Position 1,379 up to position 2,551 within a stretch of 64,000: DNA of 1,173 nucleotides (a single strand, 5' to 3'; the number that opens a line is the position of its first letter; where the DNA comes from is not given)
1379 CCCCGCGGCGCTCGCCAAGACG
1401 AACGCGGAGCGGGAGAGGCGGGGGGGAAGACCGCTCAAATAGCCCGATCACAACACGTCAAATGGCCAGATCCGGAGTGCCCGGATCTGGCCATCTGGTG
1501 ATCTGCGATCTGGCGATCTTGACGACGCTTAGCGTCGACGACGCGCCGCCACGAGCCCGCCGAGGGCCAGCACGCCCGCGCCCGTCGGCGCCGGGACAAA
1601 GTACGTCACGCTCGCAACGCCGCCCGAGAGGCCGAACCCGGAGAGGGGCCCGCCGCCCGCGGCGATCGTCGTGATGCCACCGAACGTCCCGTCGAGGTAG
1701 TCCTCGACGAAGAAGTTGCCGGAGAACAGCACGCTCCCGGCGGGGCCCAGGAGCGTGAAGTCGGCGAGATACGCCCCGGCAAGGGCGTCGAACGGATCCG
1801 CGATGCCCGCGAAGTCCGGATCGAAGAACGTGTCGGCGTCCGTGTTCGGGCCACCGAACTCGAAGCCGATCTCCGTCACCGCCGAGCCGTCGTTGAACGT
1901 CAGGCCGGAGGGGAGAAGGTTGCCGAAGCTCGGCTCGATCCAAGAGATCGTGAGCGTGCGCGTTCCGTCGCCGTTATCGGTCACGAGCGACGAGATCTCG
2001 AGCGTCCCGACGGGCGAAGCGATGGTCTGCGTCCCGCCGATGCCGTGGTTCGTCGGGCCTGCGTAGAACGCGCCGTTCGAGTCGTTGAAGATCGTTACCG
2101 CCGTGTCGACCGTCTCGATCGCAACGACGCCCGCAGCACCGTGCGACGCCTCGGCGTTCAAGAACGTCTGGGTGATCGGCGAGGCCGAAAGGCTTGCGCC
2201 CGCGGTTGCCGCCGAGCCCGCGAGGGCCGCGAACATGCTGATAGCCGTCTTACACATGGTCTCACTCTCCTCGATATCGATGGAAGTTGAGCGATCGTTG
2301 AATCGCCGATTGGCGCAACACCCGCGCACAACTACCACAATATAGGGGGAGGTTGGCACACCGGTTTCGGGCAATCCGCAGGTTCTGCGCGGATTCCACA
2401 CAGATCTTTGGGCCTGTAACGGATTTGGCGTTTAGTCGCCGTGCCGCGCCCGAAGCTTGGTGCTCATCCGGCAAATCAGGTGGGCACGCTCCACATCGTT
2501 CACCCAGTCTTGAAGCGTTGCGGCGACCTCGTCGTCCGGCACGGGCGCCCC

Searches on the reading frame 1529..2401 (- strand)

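Call 52: search_protein_families(library=ncbifam, proteins=[window:1529-2401:-], max_evalue=0.01)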
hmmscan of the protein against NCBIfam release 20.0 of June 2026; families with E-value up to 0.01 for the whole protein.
window:1529-2401:- (290 aa): 0 families

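Call 59: search_protein_families(library=pfam, proteins=[window:1529-2401:-], max_evalue=1)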
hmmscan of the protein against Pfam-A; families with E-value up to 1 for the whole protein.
window:1529-2401:- (290 aa): 1 family
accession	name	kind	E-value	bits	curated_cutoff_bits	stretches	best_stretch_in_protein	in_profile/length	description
PF19079.5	CFSR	-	0.06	14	27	1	140-152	11-23/49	Collagen-flanked surface repeat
